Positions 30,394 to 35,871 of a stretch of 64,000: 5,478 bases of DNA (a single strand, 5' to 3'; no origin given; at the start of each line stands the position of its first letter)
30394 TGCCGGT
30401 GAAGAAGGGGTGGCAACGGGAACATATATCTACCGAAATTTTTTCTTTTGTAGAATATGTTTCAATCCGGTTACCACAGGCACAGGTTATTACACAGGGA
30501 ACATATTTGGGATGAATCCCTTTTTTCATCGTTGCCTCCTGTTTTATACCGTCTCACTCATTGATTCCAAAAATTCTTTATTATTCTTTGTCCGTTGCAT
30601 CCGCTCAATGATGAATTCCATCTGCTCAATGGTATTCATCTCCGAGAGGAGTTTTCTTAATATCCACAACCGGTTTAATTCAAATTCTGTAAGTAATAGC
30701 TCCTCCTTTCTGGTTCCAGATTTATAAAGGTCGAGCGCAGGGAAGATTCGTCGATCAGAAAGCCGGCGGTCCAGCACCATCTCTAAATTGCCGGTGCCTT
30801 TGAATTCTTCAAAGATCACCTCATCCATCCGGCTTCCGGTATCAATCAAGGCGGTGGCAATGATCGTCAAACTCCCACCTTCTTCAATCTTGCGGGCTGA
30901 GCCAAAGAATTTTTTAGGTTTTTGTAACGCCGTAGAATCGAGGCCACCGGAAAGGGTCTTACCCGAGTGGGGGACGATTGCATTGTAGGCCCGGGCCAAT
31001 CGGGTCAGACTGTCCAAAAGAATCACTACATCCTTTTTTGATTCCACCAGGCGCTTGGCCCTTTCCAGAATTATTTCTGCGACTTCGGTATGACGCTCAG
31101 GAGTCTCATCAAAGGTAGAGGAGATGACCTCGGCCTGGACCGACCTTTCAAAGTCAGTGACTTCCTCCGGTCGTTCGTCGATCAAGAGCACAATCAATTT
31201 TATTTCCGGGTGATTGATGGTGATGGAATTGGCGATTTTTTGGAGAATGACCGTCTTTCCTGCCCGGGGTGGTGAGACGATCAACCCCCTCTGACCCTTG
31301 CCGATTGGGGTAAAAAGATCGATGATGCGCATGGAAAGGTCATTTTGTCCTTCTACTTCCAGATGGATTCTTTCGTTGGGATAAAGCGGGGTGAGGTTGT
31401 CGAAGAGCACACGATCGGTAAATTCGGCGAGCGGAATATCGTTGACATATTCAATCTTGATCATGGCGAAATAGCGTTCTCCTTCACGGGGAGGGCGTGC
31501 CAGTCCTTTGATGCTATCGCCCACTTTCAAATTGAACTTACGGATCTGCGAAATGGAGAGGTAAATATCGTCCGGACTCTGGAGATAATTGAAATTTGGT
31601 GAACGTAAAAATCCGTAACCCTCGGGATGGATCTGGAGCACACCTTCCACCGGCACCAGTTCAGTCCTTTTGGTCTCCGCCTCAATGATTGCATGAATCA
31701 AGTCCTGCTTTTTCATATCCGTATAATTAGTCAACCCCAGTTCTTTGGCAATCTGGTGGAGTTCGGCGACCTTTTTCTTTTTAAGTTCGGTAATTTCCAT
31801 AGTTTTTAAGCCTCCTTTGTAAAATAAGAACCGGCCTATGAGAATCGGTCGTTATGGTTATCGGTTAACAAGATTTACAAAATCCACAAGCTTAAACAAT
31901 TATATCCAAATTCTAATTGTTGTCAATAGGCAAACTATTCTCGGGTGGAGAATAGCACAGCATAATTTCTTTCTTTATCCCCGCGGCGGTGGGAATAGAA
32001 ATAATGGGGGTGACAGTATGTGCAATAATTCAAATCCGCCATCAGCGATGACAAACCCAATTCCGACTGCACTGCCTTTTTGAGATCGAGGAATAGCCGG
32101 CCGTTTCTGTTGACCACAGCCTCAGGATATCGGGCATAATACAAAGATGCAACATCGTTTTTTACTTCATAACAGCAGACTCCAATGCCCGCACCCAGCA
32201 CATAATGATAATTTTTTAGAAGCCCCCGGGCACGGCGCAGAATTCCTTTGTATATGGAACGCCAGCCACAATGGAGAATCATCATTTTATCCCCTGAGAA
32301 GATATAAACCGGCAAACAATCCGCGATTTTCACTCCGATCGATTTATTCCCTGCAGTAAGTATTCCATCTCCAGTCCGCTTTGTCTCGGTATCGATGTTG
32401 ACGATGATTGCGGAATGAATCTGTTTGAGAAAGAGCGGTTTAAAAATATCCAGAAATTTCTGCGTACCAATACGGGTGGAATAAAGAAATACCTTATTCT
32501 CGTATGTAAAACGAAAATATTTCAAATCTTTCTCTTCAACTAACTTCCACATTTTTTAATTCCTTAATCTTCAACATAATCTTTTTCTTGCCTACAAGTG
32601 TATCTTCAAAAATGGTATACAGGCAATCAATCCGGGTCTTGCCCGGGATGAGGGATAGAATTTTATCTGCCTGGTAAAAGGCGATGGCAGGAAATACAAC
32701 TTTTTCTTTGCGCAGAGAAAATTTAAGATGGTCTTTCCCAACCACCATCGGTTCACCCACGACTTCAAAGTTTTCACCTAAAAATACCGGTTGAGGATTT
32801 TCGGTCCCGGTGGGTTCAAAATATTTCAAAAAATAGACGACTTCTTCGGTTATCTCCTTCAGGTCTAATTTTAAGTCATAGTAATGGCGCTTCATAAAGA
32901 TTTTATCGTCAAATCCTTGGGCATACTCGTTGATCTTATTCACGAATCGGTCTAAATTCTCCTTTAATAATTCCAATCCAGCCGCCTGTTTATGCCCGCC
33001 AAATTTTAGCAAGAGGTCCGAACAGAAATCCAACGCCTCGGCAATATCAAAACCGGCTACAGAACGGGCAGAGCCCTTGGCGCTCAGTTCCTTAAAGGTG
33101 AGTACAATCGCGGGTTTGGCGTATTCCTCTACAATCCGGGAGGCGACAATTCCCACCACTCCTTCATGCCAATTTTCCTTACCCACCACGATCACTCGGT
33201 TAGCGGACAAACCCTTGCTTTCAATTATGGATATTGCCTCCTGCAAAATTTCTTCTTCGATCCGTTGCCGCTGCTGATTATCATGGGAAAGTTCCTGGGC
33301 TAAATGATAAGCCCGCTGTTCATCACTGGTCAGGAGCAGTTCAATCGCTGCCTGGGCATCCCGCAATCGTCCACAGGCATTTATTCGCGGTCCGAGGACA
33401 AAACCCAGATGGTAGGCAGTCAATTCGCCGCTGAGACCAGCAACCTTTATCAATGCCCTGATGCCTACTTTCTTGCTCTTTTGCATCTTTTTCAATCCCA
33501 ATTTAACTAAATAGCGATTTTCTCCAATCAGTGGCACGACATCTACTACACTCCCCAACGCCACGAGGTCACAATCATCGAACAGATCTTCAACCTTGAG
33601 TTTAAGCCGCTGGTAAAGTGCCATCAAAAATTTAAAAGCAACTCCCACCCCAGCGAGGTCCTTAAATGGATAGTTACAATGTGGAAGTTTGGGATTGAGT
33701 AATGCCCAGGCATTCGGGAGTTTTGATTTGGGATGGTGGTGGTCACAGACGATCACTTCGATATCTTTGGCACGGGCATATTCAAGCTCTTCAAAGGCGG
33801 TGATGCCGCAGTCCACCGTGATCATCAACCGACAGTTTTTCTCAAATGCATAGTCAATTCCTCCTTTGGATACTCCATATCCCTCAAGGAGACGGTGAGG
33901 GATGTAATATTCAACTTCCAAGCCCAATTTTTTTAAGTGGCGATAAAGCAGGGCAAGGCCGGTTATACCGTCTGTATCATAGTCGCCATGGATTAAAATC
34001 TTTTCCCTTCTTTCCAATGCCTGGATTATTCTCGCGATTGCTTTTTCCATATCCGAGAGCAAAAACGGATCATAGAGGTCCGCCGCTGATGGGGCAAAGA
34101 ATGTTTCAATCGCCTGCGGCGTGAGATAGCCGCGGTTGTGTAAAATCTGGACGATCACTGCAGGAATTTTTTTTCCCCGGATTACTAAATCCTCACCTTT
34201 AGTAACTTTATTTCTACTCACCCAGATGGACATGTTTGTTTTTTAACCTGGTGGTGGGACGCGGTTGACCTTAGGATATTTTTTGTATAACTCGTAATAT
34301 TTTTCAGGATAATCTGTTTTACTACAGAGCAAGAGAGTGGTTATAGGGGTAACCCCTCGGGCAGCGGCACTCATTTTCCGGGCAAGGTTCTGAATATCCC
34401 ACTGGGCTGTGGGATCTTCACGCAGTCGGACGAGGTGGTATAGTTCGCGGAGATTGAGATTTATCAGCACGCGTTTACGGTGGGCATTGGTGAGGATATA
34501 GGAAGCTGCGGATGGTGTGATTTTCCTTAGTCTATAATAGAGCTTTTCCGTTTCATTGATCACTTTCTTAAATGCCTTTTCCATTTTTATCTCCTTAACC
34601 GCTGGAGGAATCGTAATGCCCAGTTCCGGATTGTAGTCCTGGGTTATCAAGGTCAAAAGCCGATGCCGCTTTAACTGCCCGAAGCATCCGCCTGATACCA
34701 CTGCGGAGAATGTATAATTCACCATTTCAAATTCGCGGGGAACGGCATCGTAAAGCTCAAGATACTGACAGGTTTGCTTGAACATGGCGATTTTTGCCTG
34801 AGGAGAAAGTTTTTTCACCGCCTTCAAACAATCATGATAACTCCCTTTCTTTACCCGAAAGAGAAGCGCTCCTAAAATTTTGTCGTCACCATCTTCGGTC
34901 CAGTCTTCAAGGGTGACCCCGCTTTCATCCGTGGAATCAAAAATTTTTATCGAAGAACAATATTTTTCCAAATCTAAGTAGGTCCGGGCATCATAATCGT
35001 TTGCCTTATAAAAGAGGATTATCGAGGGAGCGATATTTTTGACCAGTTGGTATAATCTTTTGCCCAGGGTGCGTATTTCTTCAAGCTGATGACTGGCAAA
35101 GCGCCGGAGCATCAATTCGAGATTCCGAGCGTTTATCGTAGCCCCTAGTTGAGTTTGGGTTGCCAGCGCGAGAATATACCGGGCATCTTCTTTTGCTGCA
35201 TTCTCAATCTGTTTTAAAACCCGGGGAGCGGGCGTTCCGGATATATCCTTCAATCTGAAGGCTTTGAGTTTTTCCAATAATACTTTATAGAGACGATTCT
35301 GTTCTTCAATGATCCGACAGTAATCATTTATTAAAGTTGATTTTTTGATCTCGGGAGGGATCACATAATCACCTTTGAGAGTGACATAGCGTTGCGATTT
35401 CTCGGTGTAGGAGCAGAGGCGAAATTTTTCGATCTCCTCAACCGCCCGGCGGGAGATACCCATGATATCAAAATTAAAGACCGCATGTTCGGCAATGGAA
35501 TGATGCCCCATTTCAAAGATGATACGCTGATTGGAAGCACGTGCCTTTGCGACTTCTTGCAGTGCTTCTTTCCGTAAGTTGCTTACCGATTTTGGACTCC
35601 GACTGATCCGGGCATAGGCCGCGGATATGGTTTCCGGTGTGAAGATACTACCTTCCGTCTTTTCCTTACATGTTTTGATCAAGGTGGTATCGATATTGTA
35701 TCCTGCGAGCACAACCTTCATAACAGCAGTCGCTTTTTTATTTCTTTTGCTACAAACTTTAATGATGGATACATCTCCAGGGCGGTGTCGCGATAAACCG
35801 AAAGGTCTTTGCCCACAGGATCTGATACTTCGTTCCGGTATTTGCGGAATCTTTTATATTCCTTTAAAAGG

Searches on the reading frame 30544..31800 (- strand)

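Call 44: search_protein_families(library=pfam, proteins=[window:30544-31800:-], max_evalue=0.00001)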
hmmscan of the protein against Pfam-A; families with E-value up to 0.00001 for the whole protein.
window:30544-31800:- (418 aa): 3 families
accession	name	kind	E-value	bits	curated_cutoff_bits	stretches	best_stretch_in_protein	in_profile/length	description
PF07497.18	Rho_RNA_bind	-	2.6e-28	98.1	27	1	51-121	1-69/73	Rho termination factor, RNA-binding domain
PF00006.31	ATP-synt_ab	-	1.3e-25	90.7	29.5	1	157-361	2-211/213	ATP synthase alpha/beta family, nucleotide-binding domain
PF07498.18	Rho_N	-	3.1e-15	56.3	24.9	1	5-45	1-41/43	Rho termination factor, N-terminal domain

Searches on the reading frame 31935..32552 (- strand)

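Call 44: search_protein_families(library=pfam, proteins=[window:31935-32552:-], max_evalue=0.00001)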
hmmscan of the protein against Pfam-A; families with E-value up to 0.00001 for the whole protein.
window:31935-32552:- (205 aa): 1 family
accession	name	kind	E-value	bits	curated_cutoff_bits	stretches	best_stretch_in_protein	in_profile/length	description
PF02578.20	Cu-oxidase_4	-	2.8e-27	96.1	22.9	1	39-193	45-228/238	Multi-copper polyphenol oxidoreductase laccase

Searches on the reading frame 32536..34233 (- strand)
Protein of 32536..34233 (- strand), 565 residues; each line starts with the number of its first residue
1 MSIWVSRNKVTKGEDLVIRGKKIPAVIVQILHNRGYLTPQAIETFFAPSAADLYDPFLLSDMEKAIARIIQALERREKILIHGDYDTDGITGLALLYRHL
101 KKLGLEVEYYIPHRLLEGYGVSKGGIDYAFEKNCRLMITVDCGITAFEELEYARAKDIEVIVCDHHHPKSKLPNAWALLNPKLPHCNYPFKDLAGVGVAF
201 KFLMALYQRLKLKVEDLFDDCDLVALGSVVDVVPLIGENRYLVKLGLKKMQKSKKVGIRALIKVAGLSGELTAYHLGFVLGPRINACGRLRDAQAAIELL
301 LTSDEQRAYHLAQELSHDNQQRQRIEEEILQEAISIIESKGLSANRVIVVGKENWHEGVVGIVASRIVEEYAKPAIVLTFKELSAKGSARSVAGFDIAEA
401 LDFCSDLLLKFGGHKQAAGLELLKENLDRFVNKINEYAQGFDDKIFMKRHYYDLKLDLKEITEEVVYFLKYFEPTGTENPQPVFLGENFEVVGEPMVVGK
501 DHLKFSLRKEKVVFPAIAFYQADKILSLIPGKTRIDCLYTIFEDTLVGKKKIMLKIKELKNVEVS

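Call 44: search_protein_families(library=pfam, proteins=[window:32536-34233:-], max_evalue=0.00001)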
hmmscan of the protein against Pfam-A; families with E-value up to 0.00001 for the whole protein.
window:32536-34233:- (565 aa): 3 families
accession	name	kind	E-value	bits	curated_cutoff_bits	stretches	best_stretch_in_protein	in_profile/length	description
PF01368.27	DHH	-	2.4e-26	92.9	28.1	1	78-214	1-113/125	DHH family, N-terminal domain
PF17768.7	RecJ_OB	-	3.1e-20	72.7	27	1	452-557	1-106/107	RecJ OB domain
PF02272.25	DHHA1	-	4.3e-16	59.7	25.9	1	346-439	3-101/102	DHHA1 domain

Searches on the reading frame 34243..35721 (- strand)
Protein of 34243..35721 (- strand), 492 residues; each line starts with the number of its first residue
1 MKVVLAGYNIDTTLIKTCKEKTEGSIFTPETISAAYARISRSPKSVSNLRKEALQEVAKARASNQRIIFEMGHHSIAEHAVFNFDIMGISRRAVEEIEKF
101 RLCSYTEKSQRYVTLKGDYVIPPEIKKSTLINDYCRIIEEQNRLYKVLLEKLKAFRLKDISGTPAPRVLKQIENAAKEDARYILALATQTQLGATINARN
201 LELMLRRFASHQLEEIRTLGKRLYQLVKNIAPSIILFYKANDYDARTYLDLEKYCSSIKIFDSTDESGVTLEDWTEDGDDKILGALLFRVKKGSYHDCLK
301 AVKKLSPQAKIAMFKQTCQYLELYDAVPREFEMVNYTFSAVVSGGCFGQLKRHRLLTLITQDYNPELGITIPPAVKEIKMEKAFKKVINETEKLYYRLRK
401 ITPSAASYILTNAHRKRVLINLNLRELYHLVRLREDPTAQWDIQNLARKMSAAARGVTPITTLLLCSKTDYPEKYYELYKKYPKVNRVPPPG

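Call 44: search_protein_families(library=pfam, proteins=[window:34243-35721:-], max_evalue=0.00001)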
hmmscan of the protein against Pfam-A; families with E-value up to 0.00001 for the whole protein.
window:34243-35721:- (492 aa): 1 family
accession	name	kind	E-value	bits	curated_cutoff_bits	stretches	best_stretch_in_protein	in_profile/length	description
PF02511.20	Thy1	-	2e-65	220.6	24.8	2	29-233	9-191/191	Thymidylate synthase complementing protein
